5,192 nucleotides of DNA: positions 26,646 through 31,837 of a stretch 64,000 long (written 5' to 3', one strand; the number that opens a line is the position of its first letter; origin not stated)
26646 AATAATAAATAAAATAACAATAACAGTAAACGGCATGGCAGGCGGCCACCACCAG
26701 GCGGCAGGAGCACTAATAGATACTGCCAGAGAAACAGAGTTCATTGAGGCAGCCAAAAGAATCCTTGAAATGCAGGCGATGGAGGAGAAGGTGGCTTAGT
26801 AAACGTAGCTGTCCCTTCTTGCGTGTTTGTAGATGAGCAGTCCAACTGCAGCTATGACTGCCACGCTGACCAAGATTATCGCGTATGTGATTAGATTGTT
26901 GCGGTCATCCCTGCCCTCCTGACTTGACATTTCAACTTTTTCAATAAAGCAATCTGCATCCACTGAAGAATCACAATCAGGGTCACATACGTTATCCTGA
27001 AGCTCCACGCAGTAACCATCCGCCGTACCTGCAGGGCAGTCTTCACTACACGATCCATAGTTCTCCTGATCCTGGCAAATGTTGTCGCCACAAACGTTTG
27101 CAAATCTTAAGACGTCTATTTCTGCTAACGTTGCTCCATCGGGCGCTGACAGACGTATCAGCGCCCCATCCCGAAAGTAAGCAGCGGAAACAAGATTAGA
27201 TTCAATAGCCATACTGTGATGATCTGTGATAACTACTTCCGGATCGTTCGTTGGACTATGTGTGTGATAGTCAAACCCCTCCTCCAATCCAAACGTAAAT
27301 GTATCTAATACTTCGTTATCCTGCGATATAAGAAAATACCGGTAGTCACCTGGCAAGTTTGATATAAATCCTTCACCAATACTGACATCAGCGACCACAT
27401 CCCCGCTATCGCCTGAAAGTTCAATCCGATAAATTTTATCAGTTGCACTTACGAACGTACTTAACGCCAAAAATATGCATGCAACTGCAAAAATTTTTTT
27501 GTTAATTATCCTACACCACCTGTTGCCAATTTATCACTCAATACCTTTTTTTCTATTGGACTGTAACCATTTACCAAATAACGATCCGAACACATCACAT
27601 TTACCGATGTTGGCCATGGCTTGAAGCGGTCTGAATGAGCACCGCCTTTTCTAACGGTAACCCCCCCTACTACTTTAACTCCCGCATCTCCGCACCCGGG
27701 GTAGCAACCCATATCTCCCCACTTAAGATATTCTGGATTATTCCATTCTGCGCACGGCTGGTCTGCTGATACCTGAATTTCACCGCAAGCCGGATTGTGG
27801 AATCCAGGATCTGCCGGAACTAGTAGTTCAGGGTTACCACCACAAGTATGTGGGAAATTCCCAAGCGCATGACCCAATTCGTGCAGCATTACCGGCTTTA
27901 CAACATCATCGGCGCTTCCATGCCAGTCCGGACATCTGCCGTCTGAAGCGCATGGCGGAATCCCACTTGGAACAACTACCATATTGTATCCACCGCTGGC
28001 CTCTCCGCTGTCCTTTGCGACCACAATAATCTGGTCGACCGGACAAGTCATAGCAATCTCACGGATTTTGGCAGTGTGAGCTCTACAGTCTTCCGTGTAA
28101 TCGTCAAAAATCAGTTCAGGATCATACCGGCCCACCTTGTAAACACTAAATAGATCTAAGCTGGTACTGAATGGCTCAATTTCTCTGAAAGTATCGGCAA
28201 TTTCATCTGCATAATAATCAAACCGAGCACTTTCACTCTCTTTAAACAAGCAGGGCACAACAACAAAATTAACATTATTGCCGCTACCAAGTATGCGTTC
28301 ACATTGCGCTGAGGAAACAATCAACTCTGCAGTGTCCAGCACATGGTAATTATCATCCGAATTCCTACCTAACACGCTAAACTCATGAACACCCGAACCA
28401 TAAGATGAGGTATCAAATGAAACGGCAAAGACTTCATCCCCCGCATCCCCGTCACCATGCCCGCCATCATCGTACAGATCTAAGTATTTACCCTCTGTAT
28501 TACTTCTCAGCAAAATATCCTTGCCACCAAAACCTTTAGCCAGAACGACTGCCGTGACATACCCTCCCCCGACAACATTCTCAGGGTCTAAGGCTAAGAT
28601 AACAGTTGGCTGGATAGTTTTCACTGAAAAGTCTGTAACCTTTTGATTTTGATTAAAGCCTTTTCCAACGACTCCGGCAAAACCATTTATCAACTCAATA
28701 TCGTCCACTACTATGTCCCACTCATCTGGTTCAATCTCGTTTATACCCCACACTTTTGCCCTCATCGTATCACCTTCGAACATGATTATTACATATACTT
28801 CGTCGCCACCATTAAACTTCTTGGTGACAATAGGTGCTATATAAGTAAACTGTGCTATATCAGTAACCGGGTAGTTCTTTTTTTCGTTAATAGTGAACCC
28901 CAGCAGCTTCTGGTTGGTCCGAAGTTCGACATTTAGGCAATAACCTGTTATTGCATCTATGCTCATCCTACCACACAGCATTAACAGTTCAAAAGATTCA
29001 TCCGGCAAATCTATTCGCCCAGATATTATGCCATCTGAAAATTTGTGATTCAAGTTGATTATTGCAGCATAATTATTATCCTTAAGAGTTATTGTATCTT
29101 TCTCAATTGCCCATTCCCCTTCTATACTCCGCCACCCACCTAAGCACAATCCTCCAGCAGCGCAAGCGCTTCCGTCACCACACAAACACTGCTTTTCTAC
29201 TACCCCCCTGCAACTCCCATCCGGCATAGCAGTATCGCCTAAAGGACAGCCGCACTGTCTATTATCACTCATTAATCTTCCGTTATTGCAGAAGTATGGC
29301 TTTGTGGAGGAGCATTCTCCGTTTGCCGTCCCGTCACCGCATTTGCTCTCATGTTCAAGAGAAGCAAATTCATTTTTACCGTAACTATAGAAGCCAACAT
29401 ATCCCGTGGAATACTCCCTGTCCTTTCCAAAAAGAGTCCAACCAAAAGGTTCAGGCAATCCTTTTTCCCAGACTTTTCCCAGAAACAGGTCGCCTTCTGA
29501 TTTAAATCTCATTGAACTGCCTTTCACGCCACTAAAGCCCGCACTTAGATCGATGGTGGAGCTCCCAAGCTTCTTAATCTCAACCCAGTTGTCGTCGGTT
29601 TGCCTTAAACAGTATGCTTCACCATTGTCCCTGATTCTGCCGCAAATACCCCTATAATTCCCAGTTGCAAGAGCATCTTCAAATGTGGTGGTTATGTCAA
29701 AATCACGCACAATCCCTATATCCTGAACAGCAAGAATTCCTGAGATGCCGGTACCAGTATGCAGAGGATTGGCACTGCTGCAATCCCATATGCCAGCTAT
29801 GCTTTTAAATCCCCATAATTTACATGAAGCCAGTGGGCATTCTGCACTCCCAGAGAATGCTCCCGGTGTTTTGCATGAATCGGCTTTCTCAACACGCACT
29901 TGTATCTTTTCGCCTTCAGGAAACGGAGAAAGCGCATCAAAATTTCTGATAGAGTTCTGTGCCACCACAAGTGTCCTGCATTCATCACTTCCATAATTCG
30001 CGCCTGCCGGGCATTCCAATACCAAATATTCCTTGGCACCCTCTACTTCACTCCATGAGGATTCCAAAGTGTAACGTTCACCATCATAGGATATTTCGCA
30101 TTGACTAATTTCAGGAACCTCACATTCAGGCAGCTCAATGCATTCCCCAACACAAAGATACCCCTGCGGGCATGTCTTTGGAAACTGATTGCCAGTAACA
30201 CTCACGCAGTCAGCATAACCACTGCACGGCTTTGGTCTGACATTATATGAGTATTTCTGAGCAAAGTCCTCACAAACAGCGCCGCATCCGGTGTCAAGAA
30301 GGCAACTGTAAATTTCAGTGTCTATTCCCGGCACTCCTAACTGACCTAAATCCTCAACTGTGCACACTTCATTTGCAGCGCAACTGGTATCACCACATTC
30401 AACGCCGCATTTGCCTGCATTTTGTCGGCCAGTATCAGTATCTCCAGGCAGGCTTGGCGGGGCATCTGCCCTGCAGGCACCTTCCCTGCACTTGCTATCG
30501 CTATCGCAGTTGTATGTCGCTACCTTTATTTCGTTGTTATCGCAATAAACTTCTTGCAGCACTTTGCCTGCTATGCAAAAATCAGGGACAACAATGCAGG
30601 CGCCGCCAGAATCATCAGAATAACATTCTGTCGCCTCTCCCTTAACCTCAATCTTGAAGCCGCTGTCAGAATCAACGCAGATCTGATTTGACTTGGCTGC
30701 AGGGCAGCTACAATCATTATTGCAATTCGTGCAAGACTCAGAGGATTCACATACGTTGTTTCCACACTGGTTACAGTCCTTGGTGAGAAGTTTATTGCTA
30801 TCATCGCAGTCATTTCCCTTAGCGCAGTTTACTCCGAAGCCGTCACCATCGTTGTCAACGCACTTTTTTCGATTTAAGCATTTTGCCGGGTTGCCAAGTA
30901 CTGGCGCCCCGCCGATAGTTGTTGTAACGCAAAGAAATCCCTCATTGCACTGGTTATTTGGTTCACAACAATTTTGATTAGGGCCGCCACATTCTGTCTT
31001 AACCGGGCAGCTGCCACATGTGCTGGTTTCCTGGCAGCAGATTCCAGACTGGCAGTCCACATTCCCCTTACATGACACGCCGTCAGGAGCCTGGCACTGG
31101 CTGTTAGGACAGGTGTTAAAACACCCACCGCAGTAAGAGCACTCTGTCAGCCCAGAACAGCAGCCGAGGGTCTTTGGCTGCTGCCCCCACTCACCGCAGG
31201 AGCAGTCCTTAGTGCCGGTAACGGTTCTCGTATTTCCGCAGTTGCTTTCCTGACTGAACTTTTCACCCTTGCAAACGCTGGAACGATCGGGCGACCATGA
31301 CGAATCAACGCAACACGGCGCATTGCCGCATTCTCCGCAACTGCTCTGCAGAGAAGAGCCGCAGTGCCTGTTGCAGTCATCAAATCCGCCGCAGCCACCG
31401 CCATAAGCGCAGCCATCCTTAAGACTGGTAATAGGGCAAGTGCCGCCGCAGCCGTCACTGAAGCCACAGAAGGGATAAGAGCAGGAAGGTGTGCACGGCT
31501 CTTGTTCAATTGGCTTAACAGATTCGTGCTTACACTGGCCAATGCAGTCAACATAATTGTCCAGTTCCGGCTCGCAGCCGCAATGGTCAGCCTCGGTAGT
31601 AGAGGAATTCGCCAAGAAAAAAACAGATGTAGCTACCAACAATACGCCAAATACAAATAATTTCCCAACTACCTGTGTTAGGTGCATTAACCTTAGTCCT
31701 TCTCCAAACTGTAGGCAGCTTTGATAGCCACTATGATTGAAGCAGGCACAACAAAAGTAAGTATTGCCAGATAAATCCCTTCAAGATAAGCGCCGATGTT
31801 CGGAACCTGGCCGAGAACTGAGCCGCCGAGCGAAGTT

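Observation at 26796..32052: Secretome operon: membrane protein, 1393-aa Cys-rich metzincin-motif giant, and Cys-rich C-terminally anchored protein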

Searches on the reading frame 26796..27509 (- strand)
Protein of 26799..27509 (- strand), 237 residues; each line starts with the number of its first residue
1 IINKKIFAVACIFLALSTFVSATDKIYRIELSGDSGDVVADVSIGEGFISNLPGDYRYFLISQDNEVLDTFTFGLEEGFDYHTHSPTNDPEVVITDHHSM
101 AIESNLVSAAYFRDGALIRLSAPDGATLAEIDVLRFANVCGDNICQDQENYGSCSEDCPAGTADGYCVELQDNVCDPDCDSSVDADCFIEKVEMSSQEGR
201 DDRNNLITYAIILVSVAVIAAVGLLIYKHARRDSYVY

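Call 4: search_protein_families(library=pfam, proteins=[window:26796-27470:-], max_evalue=1)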
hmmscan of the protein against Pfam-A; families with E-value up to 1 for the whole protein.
window:26796-27470:- (224 aa): 1 family
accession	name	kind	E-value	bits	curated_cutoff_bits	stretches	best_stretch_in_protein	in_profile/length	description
PF14283.11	CD1107-like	-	0.082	13.2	26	1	135-218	74-154/158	Mobile element protein CD1107-like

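Call 6: search_protein_families(library=ncbifam, proteins=[window:26796-27470:-], max_evalue=1)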
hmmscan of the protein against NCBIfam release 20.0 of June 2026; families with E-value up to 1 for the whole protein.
window:26796-27470:- (224 aa): 1 family
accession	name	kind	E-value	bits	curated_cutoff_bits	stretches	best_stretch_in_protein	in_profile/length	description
NF038356.1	actino_DLW39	hypoth_equivalog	0.093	12.6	24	1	201-221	4-24/38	DLW-39 family protein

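Call 64: search_solved_structures(query=window:26799-27509:-, max_evalue=10)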
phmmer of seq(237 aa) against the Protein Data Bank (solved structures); distinct sequences matched with E-value up to 10: 1.
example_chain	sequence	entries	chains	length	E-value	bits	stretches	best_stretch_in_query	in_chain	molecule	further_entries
9d94_Ga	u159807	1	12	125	1.2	11.6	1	20-65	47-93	Head-to-tail adaptor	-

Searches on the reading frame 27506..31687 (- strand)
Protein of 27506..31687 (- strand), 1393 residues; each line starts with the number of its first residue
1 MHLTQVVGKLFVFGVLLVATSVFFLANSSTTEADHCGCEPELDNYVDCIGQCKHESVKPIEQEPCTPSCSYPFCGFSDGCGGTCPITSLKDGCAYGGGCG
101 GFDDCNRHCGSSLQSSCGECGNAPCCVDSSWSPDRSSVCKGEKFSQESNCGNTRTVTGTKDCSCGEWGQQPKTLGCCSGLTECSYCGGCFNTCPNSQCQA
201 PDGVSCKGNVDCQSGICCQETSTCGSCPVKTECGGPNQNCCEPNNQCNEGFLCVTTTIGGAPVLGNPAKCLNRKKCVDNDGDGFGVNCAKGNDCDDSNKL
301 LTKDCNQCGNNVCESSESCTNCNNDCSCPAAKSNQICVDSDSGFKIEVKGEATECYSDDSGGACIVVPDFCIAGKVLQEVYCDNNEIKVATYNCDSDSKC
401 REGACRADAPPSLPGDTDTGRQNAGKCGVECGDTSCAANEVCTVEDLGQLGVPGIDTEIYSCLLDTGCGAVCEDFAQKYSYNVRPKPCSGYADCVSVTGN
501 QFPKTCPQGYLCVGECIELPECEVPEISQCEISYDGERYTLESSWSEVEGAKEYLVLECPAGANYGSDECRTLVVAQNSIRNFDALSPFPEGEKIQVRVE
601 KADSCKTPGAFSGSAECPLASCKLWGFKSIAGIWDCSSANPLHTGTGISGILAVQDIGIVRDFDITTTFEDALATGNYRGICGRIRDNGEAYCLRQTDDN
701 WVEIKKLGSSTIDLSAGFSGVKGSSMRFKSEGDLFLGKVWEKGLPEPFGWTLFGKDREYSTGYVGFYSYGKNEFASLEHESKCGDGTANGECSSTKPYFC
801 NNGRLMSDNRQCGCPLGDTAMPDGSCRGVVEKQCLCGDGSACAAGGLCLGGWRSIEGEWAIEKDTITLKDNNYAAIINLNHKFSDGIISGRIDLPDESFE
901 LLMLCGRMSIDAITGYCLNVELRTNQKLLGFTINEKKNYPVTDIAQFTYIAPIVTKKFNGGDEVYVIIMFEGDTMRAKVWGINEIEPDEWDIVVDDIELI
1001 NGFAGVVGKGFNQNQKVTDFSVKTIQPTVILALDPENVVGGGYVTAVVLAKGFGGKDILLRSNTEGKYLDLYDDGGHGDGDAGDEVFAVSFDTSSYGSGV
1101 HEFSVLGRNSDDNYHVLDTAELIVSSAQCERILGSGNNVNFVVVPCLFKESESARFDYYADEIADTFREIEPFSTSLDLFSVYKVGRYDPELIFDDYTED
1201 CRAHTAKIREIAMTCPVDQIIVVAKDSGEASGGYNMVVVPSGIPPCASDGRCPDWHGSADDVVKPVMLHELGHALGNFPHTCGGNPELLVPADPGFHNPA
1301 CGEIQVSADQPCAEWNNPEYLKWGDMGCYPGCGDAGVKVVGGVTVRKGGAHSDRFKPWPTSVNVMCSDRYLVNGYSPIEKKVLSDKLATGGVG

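Call 4: search_protein_families(library=pfam, proteins=[window:27506-31687:-], max_evalue=1)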
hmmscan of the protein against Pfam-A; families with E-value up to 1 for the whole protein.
window:27506-31687:- (1393 aa): 0 families

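Call 6: search_protein_families(library=ncbifam, proteins=[window:27506-31687:-], max_evalue=1)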
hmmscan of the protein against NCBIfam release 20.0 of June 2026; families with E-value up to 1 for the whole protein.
window:27506-31687:- (1393 aa): 1 family
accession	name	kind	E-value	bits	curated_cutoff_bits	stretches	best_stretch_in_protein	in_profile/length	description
NF041940.1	choice_anch_X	domain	1.6e-05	24.5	25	1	1069-1097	1-29/37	choice-of-anchor X domain-containing protein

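Call 7: search_solved_structures(query=window:27506-31687:-, max_evalue=10, show_alignments=2)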
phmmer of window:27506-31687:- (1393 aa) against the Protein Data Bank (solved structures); distinct sequences matched with E-value up to 10: 2.
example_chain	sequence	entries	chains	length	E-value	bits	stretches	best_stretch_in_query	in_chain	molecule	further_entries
1rh7_A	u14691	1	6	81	0.5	11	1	61-126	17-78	Resistin-like beta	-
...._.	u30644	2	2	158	1.1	9.8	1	887-995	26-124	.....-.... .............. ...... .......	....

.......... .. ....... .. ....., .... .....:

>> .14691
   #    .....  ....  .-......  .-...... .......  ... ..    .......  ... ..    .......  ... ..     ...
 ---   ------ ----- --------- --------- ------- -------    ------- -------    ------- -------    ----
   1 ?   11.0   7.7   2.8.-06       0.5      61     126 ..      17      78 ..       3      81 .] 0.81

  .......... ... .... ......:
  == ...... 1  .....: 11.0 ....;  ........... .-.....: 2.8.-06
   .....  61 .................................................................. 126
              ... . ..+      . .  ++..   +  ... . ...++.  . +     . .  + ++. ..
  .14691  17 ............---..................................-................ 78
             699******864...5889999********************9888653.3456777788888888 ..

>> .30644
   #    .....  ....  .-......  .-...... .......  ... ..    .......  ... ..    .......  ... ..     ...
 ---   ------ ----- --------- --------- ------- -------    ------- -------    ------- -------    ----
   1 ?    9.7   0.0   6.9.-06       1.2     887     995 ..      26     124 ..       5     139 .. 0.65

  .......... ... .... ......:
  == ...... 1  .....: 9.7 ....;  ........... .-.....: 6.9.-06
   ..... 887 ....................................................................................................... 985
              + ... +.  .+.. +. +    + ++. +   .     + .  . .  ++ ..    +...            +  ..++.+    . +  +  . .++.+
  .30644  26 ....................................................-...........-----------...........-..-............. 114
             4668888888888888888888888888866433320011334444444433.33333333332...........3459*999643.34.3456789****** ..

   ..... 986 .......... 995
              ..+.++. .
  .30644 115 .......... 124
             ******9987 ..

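Call 8: find_homologous_proteins(query=window:27506-31687:-, max_evalue=0.001)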
Query window:27506-31687:- (1393 aa): 1 proteins with E <= 0.001 among 2841 candidates.
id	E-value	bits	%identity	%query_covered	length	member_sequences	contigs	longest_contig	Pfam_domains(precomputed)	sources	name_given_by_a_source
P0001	2.1e-5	41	42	6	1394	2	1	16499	-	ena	-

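Call 83: find_encoding_contigs(protein=P0001, flank=10000, max_places=2)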
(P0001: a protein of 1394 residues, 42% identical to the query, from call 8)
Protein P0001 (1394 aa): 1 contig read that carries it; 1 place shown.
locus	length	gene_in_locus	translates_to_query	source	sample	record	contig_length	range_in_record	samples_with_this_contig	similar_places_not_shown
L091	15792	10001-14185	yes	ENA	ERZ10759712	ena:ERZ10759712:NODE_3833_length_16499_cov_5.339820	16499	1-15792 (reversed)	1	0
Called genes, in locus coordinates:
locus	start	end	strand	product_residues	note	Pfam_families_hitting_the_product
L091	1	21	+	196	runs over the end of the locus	PF01917:Flagellin_arch-type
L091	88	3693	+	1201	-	PF02463:SMC_N, PF13175:AAA_15, PF13304:AAA_21 (faint), PF06470:SMC_hinge, PF02463:SMC_N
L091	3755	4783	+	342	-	PF01594:AI-2E_transport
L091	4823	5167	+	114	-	PF01176:eIF-1a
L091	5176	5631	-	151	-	-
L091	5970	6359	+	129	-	-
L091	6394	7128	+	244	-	-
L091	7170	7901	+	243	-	PF01963:TraB_PrgY_gumN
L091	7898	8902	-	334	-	PF01207:Dus, PF00977:His_biosynth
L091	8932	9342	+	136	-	PF21485:IF5A-like_N, PF08207:EFP_N, PF01287:eIF-5a (weak)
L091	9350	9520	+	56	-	-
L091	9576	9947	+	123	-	PF04472:SepF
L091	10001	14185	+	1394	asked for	-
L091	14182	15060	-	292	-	PF00753:Lactamase_B, PF13691:Lactamase_B_4, PF23023:Anti-Pycsar_Apyc1, PF12706:Lactamase_B_2 (weak)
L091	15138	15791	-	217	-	?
